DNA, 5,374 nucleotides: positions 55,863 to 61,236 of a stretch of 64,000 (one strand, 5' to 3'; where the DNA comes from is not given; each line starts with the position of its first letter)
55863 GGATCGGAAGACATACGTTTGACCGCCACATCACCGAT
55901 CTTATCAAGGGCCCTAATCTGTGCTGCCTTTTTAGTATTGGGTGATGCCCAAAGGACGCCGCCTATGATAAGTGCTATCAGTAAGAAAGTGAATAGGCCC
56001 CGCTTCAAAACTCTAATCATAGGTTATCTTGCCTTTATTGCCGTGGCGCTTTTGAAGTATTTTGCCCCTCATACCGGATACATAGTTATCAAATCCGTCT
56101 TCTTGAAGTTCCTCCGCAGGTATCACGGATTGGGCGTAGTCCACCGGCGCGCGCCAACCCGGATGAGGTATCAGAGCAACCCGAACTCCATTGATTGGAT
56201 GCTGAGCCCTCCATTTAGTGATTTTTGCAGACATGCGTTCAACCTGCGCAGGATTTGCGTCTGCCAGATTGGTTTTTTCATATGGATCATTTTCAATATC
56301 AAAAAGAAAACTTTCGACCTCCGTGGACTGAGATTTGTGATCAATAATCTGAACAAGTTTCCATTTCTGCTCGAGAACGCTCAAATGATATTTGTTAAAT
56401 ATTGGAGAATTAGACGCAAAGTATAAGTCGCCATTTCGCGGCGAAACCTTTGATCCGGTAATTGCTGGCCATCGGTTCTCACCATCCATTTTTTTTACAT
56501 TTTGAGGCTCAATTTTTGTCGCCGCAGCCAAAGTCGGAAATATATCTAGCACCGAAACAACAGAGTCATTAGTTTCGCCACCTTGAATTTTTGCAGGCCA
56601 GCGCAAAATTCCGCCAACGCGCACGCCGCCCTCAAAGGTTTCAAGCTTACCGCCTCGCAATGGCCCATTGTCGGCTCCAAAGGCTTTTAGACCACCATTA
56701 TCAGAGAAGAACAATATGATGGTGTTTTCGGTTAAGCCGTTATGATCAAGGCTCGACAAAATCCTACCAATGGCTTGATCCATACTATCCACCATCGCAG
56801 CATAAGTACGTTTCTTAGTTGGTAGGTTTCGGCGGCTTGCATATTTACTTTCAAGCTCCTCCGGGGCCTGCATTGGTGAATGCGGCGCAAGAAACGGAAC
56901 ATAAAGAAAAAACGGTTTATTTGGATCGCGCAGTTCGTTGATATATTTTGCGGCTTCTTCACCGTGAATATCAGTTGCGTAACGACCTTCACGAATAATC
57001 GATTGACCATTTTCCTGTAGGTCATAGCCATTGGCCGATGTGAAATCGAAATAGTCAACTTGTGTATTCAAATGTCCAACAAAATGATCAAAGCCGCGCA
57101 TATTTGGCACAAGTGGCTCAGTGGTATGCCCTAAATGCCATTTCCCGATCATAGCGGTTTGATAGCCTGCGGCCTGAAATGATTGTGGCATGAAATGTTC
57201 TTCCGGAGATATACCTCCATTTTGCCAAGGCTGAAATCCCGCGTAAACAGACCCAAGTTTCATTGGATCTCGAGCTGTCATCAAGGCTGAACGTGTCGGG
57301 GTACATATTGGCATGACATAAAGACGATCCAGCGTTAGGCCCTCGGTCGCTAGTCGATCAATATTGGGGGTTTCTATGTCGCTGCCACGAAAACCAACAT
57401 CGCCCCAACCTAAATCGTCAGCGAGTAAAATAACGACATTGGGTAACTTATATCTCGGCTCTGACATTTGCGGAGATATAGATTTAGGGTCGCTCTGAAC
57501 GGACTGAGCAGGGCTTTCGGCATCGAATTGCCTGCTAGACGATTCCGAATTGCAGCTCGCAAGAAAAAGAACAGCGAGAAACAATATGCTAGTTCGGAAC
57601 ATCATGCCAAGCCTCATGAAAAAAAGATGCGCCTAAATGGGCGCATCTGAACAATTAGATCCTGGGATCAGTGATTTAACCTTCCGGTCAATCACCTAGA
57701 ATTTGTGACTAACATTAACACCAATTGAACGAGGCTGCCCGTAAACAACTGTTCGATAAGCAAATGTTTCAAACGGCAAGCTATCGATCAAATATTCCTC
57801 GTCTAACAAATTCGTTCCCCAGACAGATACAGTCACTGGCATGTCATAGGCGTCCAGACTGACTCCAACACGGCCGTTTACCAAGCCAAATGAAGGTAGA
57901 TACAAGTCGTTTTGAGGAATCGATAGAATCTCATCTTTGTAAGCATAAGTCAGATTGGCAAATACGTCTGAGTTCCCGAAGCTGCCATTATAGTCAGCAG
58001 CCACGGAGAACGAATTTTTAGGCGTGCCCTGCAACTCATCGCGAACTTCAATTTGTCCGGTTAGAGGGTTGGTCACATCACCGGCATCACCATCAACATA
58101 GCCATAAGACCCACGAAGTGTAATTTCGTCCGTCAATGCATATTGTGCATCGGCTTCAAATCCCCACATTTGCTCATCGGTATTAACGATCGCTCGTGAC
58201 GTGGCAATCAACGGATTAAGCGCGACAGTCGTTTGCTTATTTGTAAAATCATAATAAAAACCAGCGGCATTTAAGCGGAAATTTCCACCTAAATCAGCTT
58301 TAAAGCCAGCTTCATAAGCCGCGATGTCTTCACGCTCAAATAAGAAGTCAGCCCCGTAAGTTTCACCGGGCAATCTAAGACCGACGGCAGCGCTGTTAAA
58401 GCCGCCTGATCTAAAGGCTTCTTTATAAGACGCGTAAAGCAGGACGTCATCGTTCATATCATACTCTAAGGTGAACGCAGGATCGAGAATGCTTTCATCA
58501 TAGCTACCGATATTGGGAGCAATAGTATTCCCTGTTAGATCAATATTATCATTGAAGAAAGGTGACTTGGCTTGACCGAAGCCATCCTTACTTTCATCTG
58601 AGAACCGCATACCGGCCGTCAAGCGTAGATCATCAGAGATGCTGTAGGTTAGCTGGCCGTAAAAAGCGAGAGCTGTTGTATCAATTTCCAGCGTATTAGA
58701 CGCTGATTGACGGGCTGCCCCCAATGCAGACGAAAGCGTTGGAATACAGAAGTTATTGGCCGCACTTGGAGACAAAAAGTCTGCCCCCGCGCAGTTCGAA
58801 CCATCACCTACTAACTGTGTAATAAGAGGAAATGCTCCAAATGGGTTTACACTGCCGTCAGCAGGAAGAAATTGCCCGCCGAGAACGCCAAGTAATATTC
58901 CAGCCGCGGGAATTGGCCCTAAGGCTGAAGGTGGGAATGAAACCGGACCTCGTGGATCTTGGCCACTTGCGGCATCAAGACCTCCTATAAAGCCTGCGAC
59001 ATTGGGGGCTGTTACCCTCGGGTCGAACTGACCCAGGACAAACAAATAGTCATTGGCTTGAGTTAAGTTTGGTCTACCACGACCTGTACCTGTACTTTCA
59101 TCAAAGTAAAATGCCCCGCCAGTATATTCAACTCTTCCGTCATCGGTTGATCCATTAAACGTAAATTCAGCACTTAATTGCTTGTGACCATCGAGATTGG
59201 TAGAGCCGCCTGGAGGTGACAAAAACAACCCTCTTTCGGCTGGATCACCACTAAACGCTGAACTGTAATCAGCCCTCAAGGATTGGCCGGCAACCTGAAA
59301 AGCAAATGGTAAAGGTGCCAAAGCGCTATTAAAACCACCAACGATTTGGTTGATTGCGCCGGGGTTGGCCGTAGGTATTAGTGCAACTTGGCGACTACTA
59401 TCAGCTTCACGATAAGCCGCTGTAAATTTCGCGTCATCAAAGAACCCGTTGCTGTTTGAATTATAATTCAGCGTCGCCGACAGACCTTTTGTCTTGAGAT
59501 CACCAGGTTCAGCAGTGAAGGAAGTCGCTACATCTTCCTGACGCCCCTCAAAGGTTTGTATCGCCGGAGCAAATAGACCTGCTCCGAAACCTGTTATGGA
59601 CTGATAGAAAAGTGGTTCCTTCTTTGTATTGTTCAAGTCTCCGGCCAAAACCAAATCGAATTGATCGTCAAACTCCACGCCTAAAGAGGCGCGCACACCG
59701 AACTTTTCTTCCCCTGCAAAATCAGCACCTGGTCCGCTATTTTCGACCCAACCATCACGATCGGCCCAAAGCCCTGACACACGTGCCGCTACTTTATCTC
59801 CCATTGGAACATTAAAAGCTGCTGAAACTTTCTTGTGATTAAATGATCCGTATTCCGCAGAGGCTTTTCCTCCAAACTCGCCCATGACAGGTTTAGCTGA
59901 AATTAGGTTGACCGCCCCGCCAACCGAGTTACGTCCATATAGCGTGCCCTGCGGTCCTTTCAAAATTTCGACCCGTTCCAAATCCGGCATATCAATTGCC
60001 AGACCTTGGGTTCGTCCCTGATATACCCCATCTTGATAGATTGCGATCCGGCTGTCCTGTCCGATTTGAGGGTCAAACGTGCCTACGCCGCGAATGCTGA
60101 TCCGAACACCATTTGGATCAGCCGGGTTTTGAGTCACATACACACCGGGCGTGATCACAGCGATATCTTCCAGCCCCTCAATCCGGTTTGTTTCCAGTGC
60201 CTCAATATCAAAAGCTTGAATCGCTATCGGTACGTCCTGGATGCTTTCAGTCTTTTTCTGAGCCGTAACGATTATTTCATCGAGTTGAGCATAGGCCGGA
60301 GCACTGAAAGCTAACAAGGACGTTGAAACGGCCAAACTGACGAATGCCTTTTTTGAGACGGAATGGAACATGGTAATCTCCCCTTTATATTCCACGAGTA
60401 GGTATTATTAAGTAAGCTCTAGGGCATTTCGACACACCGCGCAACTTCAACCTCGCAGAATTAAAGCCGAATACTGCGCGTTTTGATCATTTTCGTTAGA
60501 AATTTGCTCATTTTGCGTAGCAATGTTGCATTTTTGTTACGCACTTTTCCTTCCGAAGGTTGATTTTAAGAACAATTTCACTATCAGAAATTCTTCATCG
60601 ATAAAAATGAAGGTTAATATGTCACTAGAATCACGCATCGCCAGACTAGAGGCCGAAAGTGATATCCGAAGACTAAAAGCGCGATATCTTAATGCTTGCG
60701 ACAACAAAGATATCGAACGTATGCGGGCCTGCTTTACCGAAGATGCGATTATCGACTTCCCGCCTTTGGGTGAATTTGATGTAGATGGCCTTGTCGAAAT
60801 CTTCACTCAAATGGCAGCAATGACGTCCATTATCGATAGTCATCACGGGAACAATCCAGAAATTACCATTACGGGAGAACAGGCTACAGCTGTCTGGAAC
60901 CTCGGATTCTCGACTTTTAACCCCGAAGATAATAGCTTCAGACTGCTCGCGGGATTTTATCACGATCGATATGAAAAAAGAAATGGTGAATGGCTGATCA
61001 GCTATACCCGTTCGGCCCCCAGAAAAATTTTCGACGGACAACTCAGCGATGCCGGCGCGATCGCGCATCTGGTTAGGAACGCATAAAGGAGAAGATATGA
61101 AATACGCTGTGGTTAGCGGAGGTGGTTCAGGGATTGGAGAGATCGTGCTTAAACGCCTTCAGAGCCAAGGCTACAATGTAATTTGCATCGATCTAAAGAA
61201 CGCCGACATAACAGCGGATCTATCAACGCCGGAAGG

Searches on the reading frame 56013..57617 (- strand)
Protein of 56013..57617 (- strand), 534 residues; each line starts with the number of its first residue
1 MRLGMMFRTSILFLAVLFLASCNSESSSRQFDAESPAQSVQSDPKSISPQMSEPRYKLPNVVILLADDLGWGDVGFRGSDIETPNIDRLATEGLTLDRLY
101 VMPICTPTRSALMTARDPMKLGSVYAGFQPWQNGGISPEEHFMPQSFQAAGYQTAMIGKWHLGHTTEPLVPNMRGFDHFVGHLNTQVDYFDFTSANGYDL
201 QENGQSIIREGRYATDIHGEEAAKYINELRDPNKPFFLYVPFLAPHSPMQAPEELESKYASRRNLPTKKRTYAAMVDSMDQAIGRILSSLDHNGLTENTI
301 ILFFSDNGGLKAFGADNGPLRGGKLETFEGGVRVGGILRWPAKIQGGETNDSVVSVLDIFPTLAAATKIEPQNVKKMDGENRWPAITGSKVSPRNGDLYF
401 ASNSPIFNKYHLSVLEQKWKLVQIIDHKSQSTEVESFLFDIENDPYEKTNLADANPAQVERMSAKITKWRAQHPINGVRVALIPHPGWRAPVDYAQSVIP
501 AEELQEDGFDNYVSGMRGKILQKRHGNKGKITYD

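Call 18: search_protein_families(library=pfam, proteins=[window:56013-57617:-])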
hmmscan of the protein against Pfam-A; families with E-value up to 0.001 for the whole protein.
window:56013-57617:- (534 aa): 5 families
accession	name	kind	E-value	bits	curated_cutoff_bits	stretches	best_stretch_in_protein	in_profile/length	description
PF00884.28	Sulfatase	-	2e-59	201.8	25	1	59-368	1-300/301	Sulfatase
PF16347.10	SGSH_C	-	1.1e-09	39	29.3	1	328-466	12-148/154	N-sulphoglucosamine sulphohydrolase, C-terminal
PF01663.27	Phosphodiest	-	2.5e-05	24.5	23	0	269-309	181-221/342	Type I phosphodiesterase / nucleotide pyrophosphatase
PF02995.22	DUF229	-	0.00015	21.1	25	0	272-328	306-351/496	Protein of unknown function (DUF229)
PF14707.11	Sulfatase_C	-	0.0003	21.8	30.9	0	427-473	47-92/127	C-terminal region of aryl-sulfatase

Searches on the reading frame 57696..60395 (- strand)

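Call 18: search_protein_families(library=pfam, proteins=[window:57696-60395:-])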
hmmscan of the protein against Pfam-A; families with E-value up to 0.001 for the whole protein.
window:57696-60395:- (899 aa): 2 families
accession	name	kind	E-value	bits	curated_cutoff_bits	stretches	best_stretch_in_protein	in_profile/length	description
PF00593.30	TonB_dep_Rec_b-barrel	-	3e-30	106.9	27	1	474-863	102-436/436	TonB dependent receptor-like, beta-barrel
PF07715.20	Plug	-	1.5e-18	67.7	23.9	1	52-161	2-107/107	TonB-dependent Receptor Plug Domain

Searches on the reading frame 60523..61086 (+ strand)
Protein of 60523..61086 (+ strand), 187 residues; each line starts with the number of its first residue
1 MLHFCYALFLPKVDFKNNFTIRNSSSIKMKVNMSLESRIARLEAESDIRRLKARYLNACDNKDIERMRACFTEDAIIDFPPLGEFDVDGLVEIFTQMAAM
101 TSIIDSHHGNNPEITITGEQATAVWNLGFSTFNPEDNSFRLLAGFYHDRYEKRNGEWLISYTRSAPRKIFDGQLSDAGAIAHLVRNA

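Call 18: search_protein_families(library=pfam, proteins=[window:60523-61086:+])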
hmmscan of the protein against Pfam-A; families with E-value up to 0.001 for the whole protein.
window:60523-61086:+ (187 aa): 3 families
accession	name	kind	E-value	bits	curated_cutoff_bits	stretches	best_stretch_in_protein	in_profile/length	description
PF13577.12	SnoaL_4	-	5.2e-27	94.8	24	1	41-162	2-125/126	SnoaL-like domain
PF12680.13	SnoaL_2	-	4.2e-08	34.2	27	1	54-157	3-99/102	SnoaL-like domain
PF14534.12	DUF4440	-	0.00024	21.9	25.2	1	48-159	1-107/107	Domain of unknown function (DUF4440)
